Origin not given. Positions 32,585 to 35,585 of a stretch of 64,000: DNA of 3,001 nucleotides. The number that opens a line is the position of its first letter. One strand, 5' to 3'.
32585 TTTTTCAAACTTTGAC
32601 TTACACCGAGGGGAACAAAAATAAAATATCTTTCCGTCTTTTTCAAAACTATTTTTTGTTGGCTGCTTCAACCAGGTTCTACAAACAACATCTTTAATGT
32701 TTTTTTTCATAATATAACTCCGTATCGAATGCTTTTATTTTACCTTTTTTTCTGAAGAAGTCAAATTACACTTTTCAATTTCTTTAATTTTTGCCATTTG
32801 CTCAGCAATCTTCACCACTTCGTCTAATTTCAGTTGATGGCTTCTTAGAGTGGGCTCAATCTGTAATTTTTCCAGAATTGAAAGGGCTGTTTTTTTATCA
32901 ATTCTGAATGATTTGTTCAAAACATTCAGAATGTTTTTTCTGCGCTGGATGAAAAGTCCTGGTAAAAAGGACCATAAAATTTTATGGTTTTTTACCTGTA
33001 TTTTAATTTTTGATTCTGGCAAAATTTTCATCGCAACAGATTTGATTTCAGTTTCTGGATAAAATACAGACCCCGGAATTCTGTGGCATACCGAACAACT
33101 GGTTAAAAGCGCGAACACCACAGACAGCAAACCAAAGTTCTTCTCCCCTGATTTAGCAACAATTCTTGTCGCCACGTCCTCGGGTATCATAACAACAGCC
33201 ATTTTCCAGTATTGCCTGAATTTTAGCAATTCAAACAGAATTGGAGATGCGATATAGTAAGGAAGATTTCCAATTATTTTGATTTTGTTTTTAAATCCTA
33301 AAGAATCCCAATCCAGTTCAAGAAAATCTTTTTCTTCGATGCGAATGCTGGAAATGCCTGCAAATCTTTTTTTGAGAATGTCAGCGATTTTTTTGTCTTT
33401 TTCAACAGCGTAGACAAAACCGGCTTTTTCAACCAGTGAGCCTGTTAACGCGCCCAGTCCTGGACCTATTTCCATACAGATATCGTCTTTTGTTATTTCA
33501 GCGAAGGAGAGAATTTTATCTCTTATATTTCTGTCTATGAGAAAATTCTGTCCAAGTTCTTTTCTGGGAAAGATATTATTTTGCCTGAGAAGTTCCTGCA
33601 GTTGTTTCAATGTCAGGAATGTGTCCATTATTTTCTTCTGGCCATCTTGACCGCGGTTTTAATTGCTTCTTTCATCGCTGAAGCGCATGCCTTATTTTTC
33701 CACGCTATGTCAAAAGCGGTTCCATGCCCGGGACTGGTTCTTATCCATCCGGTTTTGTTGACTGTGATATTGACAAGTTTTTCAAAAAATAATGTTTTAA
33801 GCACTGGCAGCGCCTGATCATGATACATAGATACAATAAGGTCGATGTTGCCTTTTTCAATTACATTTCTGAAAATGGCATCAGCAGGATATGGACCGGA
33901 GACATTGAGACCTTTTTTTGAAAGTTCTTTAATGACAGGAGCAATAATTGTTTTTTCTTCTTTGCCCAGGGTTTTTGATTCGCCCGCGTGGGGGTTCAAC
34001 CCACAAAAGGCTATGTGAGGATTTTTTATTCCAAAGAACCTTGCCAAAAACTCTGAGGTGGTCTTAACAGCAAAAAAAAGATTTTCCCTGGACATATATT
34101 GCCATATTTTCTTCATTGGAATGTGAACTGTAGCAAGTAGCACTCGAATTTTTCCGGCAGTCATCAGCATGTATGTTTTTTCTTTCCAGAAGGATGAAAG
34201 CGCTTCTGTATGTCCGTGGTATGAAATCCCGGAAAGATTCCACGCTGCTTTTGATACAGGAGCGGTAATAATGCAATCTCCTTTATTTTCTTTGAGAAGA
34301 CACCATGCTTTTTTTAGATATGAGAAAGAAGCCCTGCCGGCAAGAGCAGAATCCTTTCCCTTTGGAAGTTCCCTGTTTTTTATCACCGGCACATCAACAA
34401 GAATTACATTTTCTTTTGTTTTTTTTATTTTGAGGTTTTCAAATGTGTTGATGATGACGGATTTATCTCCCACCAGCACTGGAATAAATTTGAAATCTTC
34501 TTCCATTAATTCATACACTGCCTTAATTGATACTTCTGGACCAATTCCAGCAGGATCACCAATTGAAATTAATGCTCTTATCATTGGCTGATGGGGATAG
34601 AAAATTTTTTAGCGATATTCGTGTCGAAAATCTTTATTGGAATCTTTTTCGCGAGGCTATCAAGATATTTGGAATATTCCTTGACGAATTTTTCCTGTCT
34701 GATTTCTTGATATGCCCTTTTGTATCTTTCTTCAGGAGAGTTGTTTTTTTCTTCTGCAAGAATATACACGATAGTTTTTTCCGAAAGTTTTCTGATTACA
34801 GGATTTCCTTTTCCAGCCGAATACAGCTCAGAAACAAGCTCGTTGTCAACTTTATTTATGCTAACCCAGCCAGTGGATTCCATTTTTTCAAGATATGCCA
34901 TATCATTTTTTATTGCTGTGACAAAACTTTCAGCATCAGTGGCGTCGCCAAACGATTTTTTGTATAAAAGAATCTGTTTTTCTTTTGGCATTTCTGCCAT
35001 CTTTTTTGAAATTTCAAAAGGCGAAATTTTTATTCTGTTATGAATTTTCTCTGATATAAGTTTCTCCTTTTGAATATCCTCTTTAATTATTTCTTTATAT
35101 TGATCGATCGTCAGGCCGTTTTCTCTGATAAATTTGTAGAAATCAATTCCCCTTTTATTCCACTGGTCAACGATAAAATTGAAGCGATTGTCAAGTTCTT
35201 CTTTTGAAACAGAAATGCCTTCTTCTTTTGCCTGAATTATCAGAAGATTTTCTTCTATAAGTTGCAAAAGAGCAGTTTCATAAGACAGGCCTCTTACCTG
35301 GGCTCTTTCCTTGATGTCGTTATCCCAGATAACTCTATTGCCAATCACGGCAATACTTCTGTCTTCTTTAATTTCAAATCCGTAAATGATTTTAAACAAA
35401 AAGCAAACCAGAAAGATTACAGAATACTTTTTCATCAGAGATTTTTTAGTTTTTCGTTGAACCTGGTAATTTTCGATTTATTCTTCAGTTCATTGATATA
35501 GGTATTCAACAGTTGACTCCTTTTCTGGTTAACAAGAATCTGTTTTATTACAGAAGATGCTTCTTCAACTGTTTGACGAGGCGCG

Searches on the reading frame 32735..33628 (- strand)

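Call 43: search_protein_families(library=pfam, proteins=[window:32735-33628:-], max_evalue=0.001)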
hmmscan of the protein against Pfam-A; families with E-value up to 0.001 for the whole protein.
window:32735-33628:- (297 aa): 1 family
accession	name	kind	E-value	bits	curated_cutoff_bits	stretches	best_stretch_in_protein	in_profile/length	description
PF00398.26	RrnaAD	-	1.1e-43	149.6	24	1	22-279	5-262/263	Ribosomal RNA adenine dimethylase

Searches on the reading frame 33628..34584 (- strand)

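Call 43: search_protein_families(library=pfam, proteins=[window:33628-34584:-], max_evalue=0.001)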
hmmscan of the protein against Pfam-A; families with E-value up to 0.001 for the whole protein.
window:33628-34584:- (318 aa): 1 family
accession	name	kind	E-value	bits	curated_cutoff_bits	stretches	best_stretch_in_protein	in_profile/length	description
PF04166.17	PdxA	-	9.8e-83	278.3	27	1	35-311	5-286/286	Pyridoxal phosphate biosynthetic protein PdxA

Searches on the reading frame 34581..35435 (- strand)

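Call 43: search_protein_families(library=pfam, proteins=[window:34581-35435:-], max_evalue=0.001)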
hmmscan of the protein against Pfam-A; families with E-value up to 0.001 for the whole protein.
window:34581-35435:- (284 aa): 2 families
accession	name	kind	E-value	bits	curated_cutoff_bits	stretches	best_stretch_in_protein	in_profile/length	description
PF13624.11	SurA_N_3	-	3.5e-06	27.4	27.2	1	53-126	85-161/162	SurA-like N-terminal domain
PF09312.16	SurA_N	-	0.00023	21.7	30.8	1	56-122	47-113/118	SurA N-terminal domain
